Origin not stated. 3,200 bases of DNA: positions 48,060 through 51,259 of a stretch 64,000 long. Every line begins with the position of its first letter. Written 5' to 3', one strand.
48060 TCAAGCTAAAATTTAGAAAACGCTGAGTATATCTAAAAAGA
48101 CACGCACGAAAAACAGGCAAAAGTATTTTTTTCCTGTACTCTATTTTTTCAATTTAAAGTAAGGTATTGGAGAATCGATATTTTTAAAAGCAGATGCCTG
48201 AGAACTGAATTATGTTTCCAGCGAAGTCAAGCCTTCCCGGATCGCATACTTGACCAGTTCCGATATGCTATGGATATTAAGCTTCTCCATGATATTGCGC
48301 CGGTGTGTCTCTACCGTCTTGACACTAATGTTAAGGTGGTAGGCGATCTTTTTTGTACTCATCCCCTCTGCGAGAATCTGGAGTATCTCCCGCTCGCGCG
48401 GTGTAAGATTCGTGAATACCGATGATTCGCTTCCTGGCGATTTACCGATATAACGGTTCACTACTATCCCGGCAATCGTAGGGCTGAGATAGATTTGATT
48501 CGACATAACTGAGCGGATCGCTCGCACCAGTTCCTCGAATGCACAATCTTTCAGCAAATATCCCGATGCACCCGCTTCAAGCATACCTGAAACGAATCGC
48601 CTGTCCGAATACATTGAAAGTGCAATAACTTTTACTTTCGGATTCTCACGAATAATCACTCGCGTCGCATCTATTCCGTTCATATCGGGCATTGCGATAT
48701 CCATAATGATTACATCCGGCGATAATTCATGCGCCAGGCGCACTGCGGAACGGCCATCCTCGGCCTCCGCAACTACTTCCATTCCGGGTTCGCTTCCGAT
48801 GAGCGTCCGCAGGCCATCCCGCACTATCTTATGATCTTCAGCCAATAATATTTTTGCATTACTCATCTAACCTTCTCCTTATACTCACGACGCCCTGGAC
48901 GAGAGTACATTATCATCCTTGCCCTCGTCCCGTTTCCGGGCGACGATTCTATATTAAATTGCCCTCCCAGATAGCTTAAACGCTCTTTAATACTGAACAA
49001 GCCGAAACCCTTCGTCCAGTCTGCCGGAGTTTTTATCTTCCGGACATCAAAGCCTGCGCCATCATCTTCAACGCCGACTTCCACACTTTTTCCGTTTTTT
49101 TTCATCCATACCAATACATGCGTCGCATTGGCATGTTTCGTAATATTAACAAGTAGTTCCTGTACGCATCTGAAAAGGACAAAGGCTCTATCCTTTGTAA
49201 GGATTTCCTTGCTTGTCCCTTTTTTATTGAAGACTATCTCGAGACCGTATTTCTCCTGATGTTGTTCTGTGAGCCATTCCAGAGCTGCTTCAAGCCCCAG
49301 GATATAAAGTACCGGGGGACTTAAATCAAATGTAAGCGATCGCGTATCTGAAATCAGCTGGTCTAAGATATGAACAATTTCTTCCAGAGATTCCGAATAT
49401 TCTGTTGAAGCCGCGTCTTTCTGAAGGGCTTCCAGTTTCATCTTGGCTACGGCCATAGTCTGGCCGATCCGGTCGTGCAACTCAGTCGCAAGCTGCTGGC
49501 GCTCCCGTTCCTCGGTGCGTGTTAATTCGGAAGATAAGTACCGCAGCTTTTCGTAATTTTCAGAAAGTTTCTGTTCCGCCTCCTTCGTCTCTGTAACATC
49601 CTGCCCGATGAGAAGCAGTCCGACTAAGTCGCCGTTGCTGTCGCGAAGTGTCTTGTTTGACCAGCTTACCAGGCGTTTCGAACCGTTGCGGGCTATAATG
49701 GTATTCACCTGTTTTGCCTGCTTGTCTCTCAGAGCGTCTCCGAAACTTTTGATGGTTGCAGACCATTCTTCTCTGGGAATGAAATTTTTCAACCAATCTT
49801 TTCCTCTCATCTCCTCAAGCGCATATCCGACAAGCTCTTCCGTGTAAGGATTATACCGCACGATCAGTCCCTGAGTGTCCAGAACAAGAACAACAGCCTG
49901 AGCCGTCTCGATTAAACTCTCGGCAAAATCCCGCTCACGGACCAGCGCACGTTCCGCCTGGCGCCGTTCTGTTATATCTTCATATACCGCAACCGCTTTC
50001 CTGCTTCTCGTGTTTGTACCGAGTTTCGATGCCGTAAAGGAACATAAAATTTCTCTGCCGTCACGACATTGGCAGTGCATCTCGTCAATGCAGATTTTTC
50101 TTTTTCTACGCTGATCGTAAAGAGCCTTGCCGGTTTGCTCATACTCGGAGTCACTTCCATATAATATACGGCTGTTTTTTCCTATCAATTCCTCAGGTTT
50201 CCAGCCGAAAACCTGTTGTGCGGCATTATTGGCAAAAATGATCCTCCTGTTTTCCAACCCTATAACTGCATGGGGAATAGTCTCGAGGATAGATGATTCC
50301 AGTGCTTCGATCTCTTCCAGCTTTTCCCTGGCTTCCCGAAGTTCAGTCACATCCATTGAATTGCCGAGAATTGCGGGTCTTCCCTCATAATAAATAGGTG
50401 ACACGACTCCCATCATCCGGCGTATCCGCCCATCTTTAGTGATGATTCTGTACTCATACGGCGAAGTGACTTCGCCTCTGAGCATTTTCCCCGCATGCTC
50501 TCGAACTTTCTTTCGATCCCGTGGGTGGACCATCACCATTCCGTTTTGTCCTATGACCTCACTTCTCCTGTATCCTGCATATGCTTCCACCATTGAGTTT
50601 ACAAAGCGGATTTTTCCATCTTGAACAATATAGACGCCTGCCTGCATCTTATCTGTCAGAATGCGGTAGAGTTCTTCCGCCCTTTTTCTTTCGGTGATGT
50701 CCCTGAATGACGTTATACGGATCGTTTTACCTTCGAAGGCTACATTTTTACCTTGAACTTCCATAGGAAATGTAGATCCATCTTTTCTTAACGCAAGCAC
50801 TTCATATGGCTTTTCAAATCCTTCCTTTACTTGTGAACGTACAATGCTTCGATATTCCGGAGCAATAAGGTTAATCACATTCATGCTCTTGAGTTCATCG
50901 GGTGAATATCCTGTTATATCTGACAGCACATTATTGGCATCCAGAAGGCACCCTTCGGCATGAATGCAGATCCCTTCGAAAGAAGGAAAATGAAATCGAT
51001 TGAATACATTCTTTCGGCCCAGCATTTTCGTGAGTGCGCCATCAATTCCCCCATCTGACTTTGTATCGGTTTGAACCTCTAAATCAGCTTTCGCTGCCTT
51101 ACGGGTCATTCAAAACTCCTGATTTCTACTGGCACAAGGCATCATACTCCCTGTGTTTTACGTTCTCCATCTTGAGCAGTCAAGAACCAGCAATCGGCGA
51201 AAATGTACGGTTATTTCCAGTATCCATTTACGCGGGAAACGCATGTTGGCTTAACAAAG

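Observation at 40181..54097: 11-gene co-directional locus: Liv-type ABC importer with two embedded family III CoA-transferases, a cytoplasmic PAS kinase/NarL pair, and a thiolase + HMGCS-DUF35 module; candidate undescribed organic-acid uptake/activation/C-C-chemistry pathway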

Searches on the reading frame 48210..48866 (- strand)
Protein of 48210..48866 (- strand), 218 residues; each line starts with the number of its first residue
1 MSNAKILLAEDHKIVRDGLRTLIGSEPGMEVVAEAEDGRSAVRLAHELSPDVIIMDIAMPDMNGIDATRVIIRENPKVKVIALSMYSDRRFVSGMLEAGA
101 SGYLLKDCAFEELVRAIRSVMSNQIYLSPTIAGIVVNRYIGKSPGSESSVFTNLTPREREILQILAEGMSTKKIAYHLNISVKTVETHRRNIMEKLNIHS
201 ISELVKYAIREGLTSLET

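Call 3: search_protein_families(library=pfam, proteins=[window:48210-48866:-])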
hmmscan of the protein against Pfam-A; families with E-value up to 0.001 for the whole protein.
window:48210-48866:- (218 aa): 5 families
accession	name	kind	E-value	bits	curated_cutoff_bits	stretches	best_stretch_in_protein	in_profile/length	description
PF00072.30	Response_reg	-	9.1e-30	103.5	30.2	1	6-118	1-111/111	Response regulator receiver domain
PF00196.25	GerE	-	1.1e-23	83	23.5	1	153-208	2-57/57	Bacterial regulatory proteins, luxR family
PF08281.18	Sigma70_r4_2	-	1.3e-06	28.4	25.7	1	154-196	11-54/54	Sigma-70, region 4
PF13936.12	HTH_38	-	0.00017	21.7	27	1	153-187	4-39/44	Helix-turn-helix domain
PF04545.22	Sigma70_r4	-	0.00029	20.7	24.1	1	153-196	4-48/50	Sigma-70, region 4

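Call 4: search_protein_families(library=ncbifam, proteins=[window:48210-48866:-])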
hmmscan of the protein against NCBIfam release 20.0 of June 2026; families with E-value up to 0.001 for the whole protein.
window:48210-48866:- (218 aa): 110 families (the best 25 are shown)
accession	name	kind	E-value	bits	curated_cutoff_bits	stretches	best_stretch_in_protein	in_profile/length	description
NF052445.1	RespRegMctR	equivalog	2.8e-59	200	300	1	5-213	3-204/205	two-component system response regulator MctR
NF011896.0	PRK15369.1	equivalog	8e-51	172.6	242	1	2-213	2-209/211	two component system response regulator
NF007018.1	PRK09483.1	equivalog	2e-50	171.5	280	1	5-217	3-212/217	UvrY/SirA/GacA family response regulator transcription factor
NF007935.0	PRK10651.1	equivalog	3.6e-46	157.1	250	1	3-205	6-207/216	two-component system response regulator NarL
NF007708.0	PRK10403.1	equivalog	4.6e-42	143.9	343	1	4-200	7-200/215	nitrate/nitrite response regulator protein NarP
NF047785.1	respo_reg_MadR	equivalog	9.2e-42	142.7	300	1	5-213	2-208/209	MadR family response regulator transcription factor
NF007685.0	PRK10360.1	equivalog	1.5e-34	119.5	258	1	5-206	3-190/196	response regulator transcription factor UhpA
NF007403.0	PRK09935.1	equivalog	8.8e-30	103.9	271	1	1-209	1-205/210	fimbria biosynthesis transcriptional regulator FimZ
NF007419.0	PRK09958.1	equivalog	2.7e-25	89.2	251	1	7-212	4-202/204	acid-sensing system DNA-binding response regulator EvgA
NF006900.1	PRK09390.1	equivalog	1.5e-24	86.7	255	1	3-212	4-201/203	response regulator FixJ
NF008098.0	PRK10840.1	equivalog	1.6e-23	83.4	235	1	1-207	1-204/216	response regulator transcription factor RcsB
NF001965.0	PRK00742.1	subfamily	6.8e-23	81.4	293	1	2-108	2-109/357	chemotaxis-specific protein-glutamate methyltransferase CheB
NF041830.1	RR_TF_ErdR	exception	9.8e-23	81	390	1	5-200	3-197/213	response regulator transcription factor ErdR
NF040749.1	tetrathio_RR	equivalog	4.5e-22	78.7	290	1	7-206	3-186/191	tetrathionate respiration response regulator TtrR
NF041367.1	CheY_Halo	equivalog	7.3e-21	74.7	200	1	6-120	1-113/114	chemotaxis protein CheY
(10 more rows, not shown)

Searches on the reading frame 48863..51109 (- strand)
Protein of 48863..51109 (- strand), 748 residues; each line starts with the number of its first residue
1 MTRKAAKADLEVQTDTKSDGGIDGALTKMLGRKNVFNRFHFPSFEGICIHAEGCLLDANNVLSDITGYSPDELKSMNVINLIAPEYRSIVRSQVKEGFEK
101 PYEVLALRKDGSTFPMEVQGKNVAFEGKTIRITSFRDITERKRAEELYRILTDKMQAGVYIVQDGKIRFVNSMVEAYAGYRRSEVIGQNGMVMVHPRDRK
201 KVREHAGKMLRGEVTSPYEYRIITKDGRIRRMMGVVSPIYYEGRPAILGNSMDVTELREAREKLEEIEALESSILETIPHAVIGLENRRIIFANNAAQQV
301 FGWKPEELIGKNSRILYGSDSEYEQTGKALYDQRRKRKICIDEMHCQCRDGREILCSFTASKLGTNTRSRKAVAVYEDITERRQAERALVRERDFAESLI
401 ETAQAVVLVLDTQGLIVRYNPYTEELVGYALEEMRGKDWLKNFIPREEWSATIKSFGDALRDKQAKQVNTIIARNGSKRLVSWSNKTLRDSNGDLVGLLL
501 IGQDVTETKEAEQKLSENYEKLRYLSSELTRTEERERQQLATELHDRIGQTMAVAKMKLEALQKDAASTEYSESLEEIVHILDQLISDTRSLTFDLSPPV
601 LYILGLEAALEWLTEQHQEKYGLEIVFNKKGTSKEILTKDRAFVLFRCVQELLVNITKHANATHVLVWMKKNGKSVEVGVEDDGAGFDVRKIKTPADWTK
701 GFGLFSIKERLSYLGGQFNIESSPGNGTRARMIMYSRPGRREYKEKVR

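Call 3: search_protein_families(library=pfam, proteins=[window:48863-51109:-])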
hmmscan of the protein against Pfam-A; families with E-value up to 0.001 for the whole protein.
window:48863-51109:- (748 aa): 11 families
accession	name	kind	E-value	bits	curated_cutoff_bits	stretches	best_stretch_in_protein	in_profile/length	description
PF13426.13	PAS_9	-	2.6e-46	156.6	27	4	46-140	3-103/103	PAS domain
PF00989.32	PAS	-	1.1e-40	138.6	22.6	3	273-367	5-100/113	PAS fold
PF08447.18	PAS_3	-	5.2e-33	113.6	25.6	3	169-246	3-83/89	PAS fold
PF08448.16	PAS_4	-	4e-27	95.1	23.1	2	402-509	3-109/110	PAS fold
PF13188.13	PAS_8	-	7.1e-20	70.6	21.8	1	273-319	5-53/65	PAS domain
PF07730.19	HisKA_3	-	7e-13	49.4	24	1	536-601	1-68/68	Histidine kinase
PF02518.31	HATPase_c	-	1.6e-10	41.9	26.4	1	645-732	6-105/111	Histidine kinase-, DNA gyrase B-, and HSP90-like ATPase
PF18095.7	PAS_12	-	6.1e-06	26.3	22.6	0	284-326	63-105/153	UPF0242 C-terminal PAS-like domain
PF13581.12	HATPase_c_2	-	2.4e-05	24.8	27.4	1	646-708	33-106/127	Histidine kinase-like ATPase domain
PF24820.1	Diguanyl_cycl_sensor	-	3.5e-05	24.1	28.1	0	399-444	1-45/109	Diguanylate cyclase-like sensor domain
PF12860.13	PAS_7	-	0.00033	21.2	27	0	106-146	80-115/115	PAS fold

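Call 4: search_protein_families(library=ncbifam, proteins=[window:48863-51109:-])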
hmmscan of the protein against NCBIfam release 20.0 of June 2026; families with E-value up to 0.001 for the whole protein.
window:48863-51109:- (748 aa): 38 families (the best 25 are shown)
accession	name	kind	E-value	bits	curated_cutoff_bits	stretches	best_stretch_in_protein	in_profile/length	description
TIGR00229.1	sensory_box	domain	4.3e-78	259.5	22.9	4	143-264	2-126/126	PAS domain S-box protein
NF047874.1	MASE3_PAS_HK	subfamily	8.8e-40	137.1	560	3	145-268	264-389/655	MASE3 domain-containing sensor histidine kinase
NF052443.1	SensHisKinMctS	equivalog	3.7e-37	127.7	700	1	512-734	228-446/457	two-component system sensor histidine kinase MctS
NF008649.0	PRK11644.1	equivalog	3.7e-34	118.3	408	1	495-730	263-490/499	signal transduction histidine-protein kinase/phosphatase UhpB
NF008468.0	PRK11360.1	equivalog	1.6e-30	106.1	646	2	388-516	262-388/616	two-component system sensor histidine kinase AtoS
NF007298.0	PRK09776.1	equivalog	5.5e-26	90.7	1135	2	49-389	318-680/1111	diguanylate cyclase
NF008467.0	PRK11359.1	equivalog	3.1e-24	85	857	3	147-385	14-254/800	oxygen-sensing cyclic-di-GMP phosphodiesterase DosP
NF045595.1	HK_scytonemin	equivalog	3.5e-23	81.9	865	2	100-266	231-403/637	scytonemin biosynthesis sensor histidine kinase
NF052531.1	Strep_LiaS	equivalog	7.6e-23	81.3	450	1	513-729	98-320/328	envelope stress sensor histidine kinase LiaS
NF052573.1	HisKinEspAMyxo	equivalog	3.2e-20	71.8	1400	2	193-388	180-374/755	serine histidine kinase EspA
NF052652.1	YtvA_fam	equivalog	2.4e-19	69.9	250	2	286-394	21-129/243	YtvA family blue-light photoreceptor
NF007896.0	PRK10600.1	equivalog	2.6e-19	69.3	578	1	536-733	390-582/598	nitrate/nitrite two-component system sensor histidine kinase NarX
NF007474.0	PRK10060.1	equivalog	9e-19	67.1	782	1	374-517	94-235/663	cyclic di-GMP phosphodiesterase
NF047786.1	his_kin_MadS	equivalog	7.1e-18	64.9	500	1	512-729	208-428/434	MadS family sensor histidine kinase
NF046044.1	PnpS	equivalog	7.1e-18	64.8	400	2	395-514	56-169/390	two-component system histidine kinase PnpS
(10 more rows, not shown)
